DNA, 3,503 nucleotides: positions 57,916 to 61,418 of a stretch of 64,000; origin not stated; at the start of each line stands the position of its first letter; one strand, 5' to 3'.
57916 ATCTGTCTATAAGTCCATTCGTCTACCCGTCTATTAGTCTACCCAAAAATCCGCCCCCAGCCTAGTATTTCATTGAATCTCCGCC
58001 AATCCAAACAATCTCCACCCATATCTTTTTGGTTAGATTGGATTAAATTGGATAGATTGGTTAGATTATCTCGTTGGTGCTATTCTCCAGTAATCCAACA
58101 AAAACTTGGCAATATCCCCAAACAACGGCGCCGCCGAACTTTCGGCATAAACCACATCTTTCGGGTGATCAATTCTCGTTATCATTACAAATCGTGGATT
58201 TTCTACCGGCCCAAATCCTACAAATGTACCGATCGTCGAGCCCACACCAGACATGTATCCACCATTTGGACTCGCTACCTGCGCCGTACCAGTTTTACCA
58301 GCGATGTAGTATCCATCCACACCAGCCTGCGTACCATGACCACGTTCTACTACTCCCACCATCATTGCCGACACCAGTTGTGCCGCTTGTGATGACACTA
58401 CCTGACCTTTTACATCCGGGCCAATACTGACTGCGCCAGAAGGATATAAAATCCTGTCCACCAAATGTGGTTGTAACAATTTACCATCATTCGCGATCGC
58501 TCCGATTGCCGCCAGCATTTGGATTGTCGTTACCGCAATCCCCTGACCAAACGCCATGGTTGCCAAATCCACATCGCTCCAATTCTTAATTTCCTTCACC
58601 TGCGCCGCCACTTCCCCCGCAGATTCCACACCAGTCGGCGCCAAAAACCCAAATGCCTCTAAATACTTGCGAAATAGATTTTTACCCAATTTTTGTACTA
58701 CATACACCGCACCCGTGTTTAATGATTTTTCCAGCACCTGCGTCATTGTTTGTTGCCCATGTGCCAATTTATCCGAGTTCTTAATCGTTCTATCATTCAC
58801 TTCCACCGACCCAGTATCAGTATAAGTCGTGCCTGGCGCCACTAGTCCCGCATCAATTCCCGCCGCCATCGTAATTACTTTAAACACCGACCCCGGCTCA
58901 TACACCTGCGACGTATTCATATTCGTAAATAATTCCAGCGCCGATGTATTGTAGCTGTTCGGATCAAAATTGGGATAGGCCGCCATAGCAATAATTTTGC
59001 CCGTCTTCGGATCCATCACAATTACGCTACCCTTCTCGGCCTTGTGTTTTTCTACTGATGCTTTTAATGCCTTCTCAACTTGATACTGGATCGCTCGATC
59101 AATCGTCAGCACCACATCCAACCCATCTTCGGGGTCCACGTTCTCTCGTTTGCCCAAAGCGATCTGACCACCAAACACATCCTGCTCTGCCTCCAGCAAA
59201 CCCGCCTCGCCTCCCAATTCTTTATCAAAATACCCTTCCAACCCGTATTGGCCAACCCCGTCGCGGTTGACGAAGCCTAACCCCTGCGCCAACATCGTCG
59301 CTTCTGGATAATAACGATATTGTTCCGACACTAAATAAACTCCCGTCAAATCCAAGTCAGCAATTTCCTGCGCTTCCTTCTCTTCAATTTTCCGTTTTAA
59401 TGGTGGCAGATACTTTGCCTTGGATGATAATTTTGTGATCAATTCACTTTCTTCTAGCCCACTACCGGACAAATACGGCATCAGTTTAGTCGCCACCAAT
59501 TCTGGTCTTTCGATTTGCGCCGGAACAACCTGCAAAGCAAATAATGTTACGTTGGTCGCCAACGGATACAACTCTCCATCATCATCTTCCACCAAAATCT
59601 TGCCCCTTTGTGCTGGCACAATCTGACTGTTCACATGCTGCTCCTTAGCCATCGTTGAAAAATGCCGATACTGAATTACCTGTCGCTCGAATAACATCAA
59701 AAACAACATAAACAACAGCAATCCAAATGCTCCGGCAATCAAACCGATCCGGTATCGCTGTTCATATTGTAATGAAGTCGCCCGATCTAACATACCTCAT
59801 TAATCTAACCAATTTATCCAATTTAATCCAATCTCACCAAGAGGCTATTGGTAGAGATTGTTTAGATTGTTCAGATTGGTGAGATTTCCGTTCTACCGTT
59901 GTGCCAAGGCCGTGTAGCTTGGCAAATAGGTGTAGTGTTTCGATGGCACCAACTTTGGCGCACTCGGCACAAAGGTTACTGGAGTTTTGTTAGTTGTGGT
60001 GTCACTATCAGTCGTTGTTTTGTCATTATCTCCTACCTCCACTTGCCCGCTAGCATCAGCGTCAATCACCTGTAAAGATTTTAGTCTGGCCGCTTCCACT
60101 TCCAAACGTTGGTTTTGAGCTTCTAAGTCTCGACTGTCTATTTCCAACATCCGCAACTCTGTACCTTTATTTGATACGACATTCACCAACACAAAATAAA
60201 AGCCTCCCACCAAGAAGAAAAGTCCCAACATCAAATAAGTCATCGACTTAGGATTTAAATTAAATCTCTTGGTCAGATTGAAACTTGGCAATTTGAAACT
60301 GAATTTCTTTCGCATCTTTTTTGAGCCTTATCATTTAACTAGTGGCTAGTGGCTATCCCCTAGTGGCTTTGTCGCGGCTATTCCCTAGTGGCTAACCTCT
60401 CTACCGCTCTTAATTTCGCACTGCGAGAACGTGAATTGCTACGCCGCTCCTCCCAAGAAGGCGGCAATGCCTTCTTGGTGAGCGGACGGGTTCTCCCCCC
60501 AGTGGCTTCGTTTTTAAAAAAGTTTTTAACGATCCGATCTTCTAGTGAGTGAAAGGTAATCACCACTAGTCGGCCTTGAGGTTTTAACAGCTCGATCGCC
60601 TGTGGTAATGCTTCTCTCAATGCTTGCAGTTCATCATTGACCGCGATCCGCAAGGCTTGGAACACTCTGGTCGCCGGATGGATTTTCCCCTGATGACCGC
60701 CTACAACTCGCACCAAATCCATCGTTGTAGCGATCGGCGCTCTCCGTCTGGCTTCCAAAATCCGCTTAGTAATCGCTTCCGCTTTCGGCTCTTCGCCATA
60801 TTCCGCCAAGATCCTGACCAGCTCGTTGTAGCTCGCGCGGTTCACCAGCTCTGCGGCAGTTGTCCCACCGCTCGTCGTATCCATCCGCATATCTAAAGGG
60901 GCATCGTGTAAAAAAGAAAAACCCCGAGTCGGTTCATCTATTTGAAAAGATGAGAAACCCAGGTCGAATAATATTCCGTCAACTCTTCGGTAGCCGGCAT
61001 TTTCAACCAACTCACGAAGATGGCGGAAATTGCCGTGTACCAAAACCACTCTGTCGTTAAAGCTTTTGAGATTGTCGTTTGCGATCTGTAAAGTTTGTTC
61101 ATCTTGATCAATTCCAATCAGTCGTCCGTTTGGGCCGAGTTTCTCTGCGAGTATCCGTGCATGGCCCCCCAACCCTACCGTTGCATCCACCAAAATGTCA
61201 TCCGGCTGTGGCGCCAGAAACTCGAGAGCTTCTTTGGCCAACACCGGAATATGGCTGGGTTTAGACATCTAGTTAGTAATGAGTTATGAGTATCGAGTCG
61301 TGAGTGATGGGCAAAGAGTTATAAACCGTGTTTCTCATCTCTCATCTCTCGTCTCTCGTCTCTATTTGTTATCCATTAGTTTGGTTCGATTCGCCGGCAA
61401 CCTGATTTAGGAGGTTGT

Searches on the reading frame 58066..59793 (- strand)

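Call 94: search_protein_families(library=pfam, proteins=[window:58066-59793:-], max_evalue=0.001)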
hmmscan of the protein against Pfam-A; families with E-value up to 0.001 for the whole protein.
window:58066-59793:- (575 aa): 2 families
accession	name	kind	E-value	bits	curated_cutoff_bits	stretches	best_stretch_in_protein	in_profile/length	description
PF00905.27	Transpeptidase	-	1.3e-73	248.3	22.1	1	255-562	1-298/299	Penicillin binding protein transpeptidase domain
PF03717.20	PBP_dimer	-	2.3e-14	54.7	24.4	1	59-210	2-175/180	Penicillin-binding Protein dimerisation domain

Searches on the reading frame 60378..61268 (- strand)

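Call 94: search_protein_families(library=pfam, proteins=[window:60378-61268:-], max_evalue=0.001)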
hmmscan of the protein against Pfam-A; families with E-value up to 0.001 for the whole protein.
window:60378-61268:- (296 aa): 5 families
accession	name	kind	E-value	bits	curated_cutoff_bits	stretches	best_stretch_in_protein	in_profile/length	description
PF01795.25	Methyltransf_5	-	4.8e-104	348.6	27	1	5-291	3-308/309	MraW methylase family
PF13847.12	Methyltransf_31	-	4.8e-08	33.2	27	1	27-89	8-71/145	Methyltransferase domain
PF01189.24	Methyltr_RsmB-F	-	7e-06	26.3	27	1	17-104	3-88/199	16S rRNA methyltransferase RsmB/F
PF13649.12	Methyltransf_25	-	1e-05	26.6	27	1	27-86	2-60/97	Methyltransferase domain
PF09445.16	Methyltransf_15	-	0.00046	20.3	22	1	25-89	3-63/165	RNA cap guanine-N2 methyltransferase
